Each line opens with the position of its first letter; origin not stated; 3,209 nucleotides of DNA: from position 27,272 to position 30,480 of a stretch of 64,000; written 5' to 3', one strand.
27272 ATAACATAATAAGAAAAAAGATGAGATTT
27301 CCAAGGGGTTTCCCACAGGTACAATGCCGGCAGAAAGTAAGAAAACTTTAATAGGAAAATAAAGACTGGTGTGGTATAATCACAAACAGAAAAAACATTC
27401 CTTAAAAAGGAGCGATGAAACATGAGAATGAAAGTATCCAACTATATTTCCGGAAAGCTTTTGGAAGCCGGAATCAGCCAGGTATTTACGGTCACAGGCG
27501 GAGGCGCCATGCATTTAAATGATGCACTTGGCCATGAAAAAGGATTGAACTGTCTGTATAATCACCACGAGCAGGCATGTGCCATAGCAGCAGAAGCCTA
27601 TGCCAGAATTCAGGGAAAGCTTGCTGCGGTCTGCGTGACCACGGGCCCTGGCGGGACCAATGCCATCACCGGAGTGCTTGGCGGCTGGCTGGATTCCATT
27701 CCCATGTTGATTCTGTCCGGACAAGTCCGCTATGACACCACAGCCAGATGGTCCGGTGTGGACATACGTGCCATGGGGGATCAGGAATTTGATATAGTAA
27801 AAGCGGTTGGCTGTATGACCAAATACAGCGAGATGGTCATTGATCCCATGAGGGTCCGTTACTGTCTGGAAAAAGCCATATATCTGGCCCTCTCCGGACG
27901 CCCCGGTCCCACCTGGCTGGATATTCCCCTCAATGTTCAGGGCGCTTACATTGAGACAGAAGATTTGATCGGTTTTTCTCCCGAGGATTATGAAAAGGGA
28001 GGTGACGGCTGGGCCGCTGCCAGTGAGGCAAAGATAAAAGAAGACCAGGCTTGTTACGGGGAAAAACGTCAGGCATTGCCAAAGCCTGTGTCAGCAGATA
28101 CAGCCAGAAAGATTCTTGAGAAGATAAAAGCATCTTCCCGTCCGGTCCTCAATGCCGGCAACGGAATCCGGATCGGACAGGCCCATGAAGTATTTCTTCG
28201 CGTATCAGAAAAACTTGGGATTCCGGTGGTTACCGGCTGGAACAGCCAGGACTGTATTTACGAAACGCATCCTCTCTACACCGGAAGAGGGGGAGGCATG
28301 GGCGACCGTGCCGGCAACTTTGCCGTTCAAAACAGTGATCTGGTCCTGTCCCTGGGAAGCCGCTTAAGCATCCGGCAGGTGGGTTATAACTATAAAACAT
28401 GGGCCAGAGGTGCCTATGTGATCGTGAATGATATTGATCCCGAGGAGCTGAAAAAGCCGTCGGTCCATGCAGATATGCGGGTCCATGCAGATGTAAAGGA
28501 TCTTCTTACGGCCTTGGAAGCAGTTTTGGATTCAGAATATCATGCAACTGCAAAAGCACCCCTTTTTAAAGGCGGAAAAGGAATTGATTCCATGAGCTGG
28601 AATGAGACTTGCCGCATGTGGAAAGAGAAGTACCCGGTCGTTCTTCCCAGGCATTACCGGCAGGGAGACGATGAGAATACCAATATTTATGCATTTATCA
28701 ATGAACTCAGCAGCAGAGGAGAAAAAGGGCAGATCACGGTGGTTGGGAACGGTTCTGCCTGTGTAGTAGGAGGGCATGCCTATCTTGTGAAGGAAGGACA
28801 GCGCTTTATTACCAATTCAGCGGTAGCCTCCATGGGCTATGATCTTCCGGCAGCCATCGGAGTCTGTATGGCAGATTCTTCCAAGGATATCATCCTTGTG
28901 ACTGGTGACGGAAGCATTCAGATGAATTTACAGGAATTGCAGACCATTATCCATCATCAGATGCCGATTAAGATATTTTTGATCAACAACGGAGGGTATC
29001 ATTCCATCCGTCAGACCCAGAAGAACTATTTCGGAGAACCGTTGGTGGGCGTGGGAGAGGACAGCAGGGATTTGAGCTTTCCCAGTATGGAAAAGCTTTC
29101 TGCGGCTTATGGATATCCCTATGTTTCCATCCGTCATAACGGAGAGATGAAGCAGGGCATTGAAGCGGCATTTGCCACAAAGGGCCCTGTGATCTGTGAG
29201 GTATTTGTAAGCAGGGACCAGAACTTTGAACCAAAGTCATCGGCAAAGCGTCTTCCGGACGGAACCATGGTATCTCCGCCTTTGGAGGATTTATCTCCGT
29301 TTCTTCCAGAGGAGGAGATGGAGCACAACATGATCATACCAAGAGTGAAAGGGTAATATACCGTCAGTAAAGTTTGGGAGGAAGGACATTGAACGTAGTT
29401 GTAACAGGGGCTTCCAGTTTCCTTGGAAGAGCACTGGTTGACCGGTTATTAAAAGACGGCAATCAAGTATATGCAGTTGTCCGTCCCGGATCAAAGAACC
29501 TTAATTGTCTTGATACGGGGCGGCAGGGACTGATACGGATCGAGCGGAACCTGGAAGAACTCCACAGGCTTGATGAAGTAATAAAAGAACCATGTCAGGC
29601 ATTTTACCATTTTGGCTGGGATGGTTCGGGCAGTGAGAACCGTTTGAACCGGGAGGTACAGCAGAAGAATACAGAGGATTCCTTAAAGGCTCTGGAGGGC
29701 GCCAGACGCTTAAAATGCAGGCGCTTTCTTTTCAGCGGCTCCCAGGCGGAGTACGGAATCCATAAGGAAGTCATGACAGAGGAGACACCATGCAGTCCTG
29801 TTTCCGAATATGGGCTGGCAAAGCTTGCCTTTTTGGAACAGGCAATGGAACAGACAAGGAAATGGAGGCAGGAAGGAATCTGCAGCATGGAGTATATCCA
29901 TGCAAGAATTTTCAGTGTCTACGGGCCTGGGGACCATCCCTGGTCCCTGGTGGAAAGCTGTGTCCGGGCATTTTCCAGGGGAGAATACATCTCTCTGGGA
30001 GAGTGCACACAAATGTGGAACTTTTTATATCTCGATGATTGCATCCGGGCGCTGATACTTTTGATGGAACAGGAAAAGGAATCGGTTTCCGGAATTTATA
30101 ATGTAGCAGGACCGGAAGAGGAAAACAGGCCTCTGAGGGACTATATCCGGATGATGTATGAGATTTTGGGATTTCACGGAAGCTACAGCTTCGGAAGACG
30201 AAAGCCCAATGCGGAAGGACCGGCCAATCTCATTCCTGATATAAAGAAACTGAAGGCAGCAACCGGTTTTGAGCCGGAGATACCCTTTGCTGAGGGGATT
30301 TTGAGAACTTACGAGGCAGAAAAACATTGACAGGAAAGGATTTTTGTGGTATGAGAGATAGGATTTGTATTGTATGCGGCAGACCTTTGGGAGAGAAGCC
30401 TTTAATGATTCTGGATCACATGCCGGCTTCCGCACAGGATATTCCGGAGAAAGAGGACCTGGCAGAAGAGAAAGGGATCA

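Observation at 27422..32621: ThDP enzyme, SDR, NDP-hexose C-methyltransferase-type and secondary-ADH-like genes head a wall-polysaccharide operon: candidate branched-chain sugar pathway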

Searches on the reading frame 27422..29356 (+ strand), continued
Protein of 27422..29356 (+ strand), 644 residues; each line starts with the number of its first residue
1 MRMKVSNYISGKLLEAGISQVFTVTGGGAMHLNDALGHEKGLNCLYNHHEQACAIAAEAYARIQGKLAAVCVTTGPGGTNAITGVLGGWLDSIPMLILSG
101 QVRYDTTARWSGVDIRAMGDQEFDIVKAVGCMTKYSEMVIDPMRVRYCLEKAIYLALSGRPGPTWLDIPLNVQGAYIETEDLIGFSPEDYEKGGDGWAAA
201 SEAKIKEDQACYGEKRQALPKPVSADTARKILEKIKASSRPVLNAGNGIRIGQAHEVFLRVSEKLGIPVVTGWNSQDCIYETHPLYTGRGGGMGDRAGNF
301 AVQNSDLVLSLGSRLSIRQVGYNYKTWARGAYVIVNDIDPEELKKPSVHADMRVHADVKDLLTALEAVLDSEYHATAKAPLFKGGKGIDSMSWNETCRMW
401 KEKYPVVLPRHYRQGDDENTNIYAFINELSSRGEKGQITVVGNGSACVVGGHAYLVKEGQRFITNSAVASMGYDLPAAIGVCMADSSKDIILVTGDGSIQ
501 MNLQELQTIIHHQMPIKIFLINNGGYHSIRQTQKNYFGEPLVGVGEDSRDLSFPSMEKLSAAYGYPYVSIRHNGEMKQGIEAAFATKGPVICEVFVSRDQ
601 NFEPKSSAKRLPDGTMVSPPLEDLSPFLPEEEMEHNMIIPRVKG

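Call 70: find_encoding_contigs(protein=P0255, flank=10000, max_places=1)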
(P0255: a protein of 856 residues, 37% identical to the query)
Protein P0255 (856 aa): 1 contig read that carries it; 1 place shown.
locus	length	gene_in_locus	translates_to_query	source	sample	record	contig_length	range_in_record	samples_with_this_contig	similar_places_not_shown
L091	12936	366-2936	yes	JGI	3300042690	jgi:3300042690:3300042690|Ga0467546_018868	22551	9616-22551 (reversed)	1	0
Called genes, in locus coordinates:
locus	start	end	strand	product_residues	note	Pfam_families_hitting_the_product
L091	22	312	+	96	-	PF13561:adh_short_C2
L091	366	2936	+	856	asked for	PF02776:TPP_enzyme_N, PF00205:TPP_enzyme_M, PF02775:TPP_enzyme_C, PF13489:Methyltransf_23, PF08241:Methyltransf_11, PF08242:Methyltransf_12, PF13649:Methyltransf_25, PF13847:Methyltransf_31, +1 more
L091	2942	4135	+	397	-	PF08421:Methyltransf_13, PF13489:Methyltransf_23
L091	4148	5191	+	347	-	PF08240:ADH_N, PF16912:Glu_dehyd_C (faint), PF00107:ADH_zinc_N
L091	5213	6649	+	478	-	PF01467:CTP_transf_like, PF00294:PfkB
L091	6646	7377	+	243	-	PF00483:NTP_transferase, PF12804:NTP_transf_3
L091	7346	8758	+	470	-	-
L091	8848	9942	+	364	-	-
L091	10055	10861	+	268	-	PF00535:Glycos_transf_2, PF10111:Glyco_tranf_2_2 (faint)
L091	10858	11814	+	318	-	PF00535:Glycos_transf_2, PF10111:Glyco_tranf_2_2, PF13641:Glyco_tranf_2_3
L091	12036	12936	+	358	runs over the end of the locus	-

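Call 71: find_encoding_contigs(protein=P0124, flank=10000, max_places=1)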
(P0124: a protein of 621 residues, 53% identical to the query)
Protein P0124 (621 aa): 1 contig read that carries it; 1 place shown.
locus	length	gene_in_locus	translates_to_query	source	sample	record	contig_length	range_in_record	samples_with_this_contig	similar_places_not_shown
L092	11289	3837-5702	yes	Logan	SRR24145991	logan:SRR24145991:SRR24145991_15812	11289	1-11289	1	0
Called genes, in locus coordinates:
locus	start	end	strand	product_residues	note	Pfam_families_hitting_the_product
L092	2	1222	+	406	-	?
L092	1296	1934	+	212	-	PF03167:UDG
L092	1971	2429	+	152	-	PF00075:RNase_H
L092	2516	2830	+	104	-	PF13560:HTH_31, PF01381:HTH_3 (faint)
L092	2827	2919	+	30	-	-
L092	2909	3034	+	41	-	-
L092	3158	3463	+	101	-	PF05973:Gp49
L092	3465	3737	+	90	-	PF13744:HTH_37 (weak), PF12844:HTH_19 (weak), PF01381:HTH_3, PF13443:HTH_26 (faint), PF13560:HTH_31 (weak)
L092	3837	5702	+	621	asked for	PF02776:TPP_enzyme_N, PF00205:TPP_enzyme_M, PF02775:TPP_enzyme_C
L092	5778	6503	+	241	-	PF00230:MIP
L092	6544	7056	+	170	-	PF14437:MafB19-deam, PF00383:dCMP_cyt_deam_1, PF14439:Bd3614-deam (weak)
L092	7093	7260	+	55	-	-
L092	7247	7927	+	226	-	PF01479:S4, PF00849:PseudoU_synth_2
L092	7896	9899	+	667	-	PF22745:Nlig-Ia, PF01653:DNA_ligase_aden, PF03120:OB_DNA_ligase, PF14520:HHH_5 (faint), PF12826:HHH_2, PF00633:HHH (weak), PF00533:BRCT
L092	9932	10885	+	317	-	PF01790:LGT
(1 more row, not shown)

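Call 73: find_encoding_contigs(protein=P0265, flank=10000, max_places=1)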
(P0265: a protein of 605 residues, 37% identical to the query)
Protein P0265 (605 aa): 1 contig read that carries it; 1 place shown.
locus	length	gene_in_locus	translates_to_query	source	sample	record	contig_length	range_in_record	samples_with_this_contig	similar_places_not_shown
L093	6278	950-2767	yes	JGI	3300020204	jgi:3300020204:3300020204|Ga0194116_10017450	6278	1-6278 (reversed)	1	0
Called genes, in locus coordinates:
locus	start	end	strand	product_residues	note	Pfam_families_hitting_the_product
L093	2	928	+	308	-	?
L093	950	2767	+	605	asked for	PF02776:TPP_enzyme_N, PF00205:TPP_enzyme_M, PF02775:TPP_enzyme_C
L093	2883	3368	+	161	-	PF01965:DJ-1_PfpI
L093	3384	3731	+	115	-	-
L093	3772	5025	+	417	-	PF04055:Radical_SAM, PF13186:SPASM (weak)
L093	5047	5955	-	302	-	PF05721:PhyH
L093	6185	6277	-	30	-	?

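Call 74: find_encoding_contigs(protein=P0202, flank=10000, max_places=1)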
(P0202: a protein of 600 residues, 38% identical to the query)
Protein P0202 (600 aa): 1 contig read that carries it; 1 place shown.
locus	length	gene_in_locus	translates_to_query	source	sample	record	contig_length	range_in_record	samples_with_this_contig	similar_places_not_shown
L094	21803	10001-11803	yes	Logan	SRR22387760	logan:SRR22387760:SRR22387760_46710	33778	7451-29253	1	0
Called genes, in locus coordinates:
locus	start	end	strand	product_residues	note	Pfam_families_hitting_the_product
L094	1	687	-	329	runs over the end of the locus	PF00535:Glycos_transf_2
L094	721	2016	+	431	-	PF01041:DegT_DnrJ_EryC1, PF00155:Aminotran_1_2 (weak)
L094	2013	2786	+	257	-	PF00483:NTP_transferase, PF12804:NTP_transf_3 (weak)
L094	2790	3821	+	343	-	PF01073:3Beta_HSD (weak), PF01370:Epimerase, PF04321:RmlD_sub_bind, PF16363:GDP_Man_Dehyd, PF02719:Polysacc_synt_2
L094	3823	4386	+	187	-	-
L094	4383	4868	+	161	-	-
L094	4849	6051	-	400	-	-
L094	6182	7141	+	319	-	PF01118:Semialdhyde_dh (weak), PF09290:AcetDehyd-dimer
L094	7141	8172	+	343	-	PF00682:HMGL-like, PF07836:DmpG_comm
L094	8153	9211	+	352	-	PF01370:Epimerase, PF01073:3Beta_HSD, PF16363:GDP_Man_Dehyd, PF07993:NAD_binding_4 (weak)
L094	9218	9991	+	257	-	PF03328:HpcH_HpaI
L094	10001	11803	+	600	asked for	PF02776:TPP_enzyme_N, PF00205:TPP_enzyme_M, PF02775:TPP_enzyme_C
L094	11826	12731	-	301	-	PF01370:Epimerase, PF16363:GDP_Man_Dehyd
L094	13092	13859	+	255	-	PF05050:Methyltransf_21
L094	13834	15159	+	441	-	PF01943:Polysacc_synt, PF13440:Polysacc_synt_3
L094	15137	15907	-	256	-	PF00535:Glycos_transf_2 (weak)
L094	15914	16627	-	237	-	PF13489:Methyltransf_23, PF00891:Methyltransf_2 (weak), PF07021:MetW (faint), PF13649:Methyltransf_25, PF13847:Methyltransf_31, PF08241:Methyltransf_11, PF08242:Methyltransf_12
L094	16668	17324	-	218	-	PF13489:Methyltransf_23 (weak), PF08241:Methyltransf_11 (weak)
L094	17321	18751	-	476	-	-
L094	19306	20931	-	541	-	PF02463:SMC_N (weak), PF00005:ABC_tran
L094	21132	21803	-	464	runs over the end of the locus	PF05159:Capsule_synth (weak)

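Call 78: search_protein_families(library=ncbifam, proteins=[L016:14415-15425:+], max_evalue=0.01)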
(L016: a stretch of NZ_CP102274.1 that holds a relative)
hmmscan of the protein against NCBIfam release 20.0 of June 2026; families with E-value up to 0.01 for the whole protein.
L016:14415-15425:+ (336 aa): 19 families
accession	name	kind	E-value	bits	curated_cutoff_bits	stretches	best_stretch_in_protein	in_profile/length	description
TIGR04180.1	EDH_00030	hypoth_equivalog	6.7e-11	41.8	475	1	5-123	1-126/297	NAD-dependent 4,6-dehydratase LegB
TIGR03466.1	HpnA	hypoth_equivalog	4.3e-10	39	367.65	1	5-123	3-118/327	hopanoid-associated sugar epimerase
TIGR02197.1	heptose_epim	equivalog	2.1e-09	37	274.6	1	5-278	1-262/316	ADP-glyceromanno-heptose 6-epimerase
TIGR01179.1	galE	equivalog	5.7e-09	35.2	262.3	1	4-124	1-127/332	UDP-glucose 4-epimerase GalE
NF042422.1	oxyalk_red_OleD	equivalog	3.9e-08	33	580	1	4-109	2-101/329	2-alkyl-3-oxoalkanoate reductase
NF005539.0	PRK07201.1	equivalog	4.3e-07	29.1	549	1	5-110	3-117/657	SDR family oxidoreductase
NF052578.1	StrlDmthSdmBMthl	equivalog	7.4e-07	29.2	600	1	6-128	4-123/328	sterol demethylase protein SdmB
TIGR01181.1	dTDP_gluc_dehyt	equivalog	2.3e-06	27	365.1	1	5-332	2-315/321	dTDP-glucose 4,6-dehydratase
TIGR01746.1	Thioester-redct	subfamily_domain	3.5e-06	26.5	213.35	1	4-35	1-34/371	thioester reductase domain-containing protein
TIGR01777.1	yfcH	hypoth_equivalog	3.2e-05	23.7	207.35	1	5-53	1-49/292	TIGR01777 family oxidoreductase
NF042423.1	oxyalk_red_Shew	equivalog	0.00028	20.1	580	1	3-109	9-109/331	2-alkyl-3-oxoalkanoate reductase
NF050030.1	thlkprotThyD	equivalog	0.0016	17.6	400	1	5-79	3-79/305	thylakoid membrane protein ThyD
NF011728.1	PRK15181.1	equivalog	0.002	17.2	760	0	48-123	70-146/348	Vi polysaccharide biosynthesis UDP-N-acetylglucosaminuronic acid C-4 epimerase TviC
TIGR02622.1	CDP_4_6_dhtase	equivalog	0.0023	17.1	278.45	1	4-106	6-116/352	CDP-glucose 4,6-dehydratase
NF005065.0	PRK06482.1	equivalog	0.0027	17.1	291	1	2-44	2-43/276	SDR family oxidoreductase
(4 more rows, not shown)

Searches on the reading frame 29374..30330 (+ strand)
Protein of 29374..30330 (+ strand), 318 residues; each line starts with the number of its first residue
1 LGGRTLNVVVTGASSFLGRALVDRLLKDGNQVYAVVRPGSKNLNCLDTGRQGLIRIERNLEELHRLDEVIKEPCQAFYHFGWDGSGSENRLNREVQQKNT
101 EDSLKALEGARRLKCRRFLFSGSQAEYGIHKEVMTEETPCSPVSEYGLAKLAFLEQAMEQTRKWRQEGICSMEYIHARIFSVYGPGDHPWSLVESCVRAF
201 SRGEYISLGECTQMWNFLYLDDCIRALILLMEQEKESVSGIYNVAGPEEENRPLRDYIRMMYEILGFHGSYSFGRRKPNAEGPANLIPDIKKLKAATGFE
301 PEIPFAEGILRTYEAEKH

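Call 3: search_protein_families(library=pfam, proteins=[window:29374-30330:+])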
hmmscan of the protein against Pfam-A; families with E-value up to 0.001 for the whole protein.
window:29374-30330:+ (318 aa): 5 families
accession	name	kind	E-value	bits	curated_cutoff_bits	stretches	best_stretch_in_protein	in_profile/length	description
PF01370.27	Epimerase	-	1.6e-35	123.1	20.9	1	8-245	1-240/240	NAD dependent epimerase/dehydratase family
PF16363.11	GDP_Man_Dehyd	-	1.6e-17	64.4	27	1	10-309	2-329/332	GDP-mannose 4,6 dehydratase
PF01073.25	3Beta_HSD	-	0.00037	20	22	1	9-232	1-230/280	3-beta hydroxysteroid dehydrogenase/isomerase family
PF07993.18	NAD_binding_4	-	0.00056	19.6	20.1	0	10-41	1-35/258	Male sterility protein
PF04321.23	RmlD_sub_bind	-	0.00095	18.8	27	0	7-161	2-139/287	RmlD substrate binding domain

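Call 4: search_protein_families(library=ncbifam, proteins=[window:29374-30330:+])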
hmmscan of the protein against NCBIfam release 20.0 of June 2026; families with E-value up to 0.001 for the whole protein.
window:29374-30330:+ (318 aa): 27 families (the best 25 are shown)
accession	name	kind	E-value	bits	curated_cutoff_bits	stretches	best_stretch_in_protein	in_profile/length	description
TIGR02197.1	heptose_epim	equivalog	9.6e-16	57.8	274.6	1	8-245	1-242/316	ADP-glyceromanno-heptose 6-epimerase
TIGR01179.1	galE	equivalog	1.1e-14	54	262.3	1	8-183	2-177/332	UDP-glucose 4-epimerase GalE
TIGR04180.1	EDH_00030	hypoth_equivalog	6.4e-13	48.4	475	1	8-302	1-295/297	NAD-dependent 4,6-dehydratase LegB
TIGR01777.1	yfcH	hypoth_equivalog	1.7e-10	41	207.35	1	8-250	1-228/292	TIGR01777 family oxidoreductase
TIGR03466.1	HpnA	hypoth_equivalog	2.7e-10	39.6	367.65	1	7-147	2-139/327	hopanoid-associated sugar epimerase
NF047922.1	GDPFucSynFcl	equivalog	3.7e-10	39.7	500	1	204-314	196-299/308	GDP-L-fucose synthase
TIGR01181.1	dTDP_gluc_dehyt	equivalog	1.5e-09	37.4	365.1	1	8-312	2-307/321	dTDP-glucose 4,6-dehydratase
NF043036.1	ErythonDh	equivalog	4.8e-09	35.9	325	1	7-150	2-153/321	D-erythronate dehydrogenase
NF052578.1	StrlDmthSdmBMthl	equivalog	3.5e-07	30.3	600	1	8-246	3-229/328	sterol demethylase protein SdmB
NF008360.0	PRK11150.1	equivalog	1.5e-05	24.4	452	1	8-246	2-237/310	ADP-glyceromanno-heptose 6-epimerase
NF005381.0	PRK06924.1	equivalog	2.7e-05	23.9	258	1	8-72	4-69/251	(S)-benzoin forming benzil reductase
NF042422.1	oxyalk_red_OleD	equivalog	2.7e-05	23.7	580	1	7-226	2-210/329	2-alkyl-3-oxoalkanoate reductase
NF050030.1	thlkprotThyD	equivalog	3.1e-05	23.3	400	1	7-248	2-235/305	thylakoid membrane protein ThyD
NF042423.1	oxyalk_red_Shew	equivalog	4.7e-05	22.6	580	1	6-229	9-219/331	2-alkyl-3-oxoalkanoate reductase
TIGR01746.1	Thioester-redct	subfamily_domain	7.4e-05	22.1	213.35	1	7-40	1-36/371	thioester reductase domain-containing protein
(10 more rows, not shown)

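Call 10: search_solved_structures(query=window:29374-30330:+, max_evalue=0.00001)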
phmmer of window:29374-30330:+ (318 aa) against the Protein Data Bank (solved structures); distinct sequences matched with E-value up to 0.00001: 34.
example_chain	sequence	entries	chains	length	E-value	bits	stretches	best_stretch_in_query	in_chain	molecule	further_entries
6kv9_A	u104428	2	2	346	3.8e-19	72.2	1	7-311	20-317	MoeE5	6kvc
4zrm_A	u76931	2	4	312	2.7e-18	69.4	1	4-314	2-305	UDP-glucose 4-epimerase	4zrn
6zl6_A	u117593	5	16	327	5.8e-17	65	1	7-314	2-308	Epimerase domain-containing protein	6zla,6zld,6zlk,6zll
6zlj_A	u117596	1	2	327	2.1e-16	63.1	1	7-314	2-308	Epimerase domain-containing protein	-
4lk3_A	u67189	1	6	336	7.5e-15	58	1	7-311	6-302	UDP-glucuronic acid decarboxylase 1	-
4gll_A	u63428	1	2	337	1.8e-14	56.8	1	7-311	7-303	UDP-glucuronic acid decarboxylase 1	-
2b69_A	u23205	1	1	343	1.9e-14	56.7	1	7-311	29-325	UDP-glucuronate decarboxylase 1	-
4m55_A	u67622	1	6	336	2.2e-14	56.5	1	7-311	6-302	UDP-glucuronic acid decarboxylase 1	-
6dnt_A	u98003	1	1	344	5.2e-12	48.7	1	6-245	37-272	NAD-dependent epimerase/dehydratase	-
6wjb_A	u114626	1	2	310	5.3e-12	48.7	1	7-237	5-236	NAD-dependent epimerase/dehydratase family protein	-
6wj9_A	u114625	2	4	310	5e-11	45.5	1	7-237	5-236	NAD-dependent epimerase/dehydratase family protein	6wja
3icp_A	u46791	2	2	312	1.3e-10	44.1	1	7-314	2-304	NAD-dependent epimerase/dehydratase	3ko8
5u4q_A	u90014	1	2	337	1.4e-10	44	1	6-236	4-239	dTDP-glucose 4,6-dehydratase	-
2pk3_A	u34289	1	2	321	2e-10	43.5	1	6-311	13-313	GDP-6-deoxy-D-lyxo-4-hexulose reductase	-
3aw9_A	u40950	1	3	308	2.2e-10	43.4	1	7-314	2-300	NAD-dependent epimerase/dehydratase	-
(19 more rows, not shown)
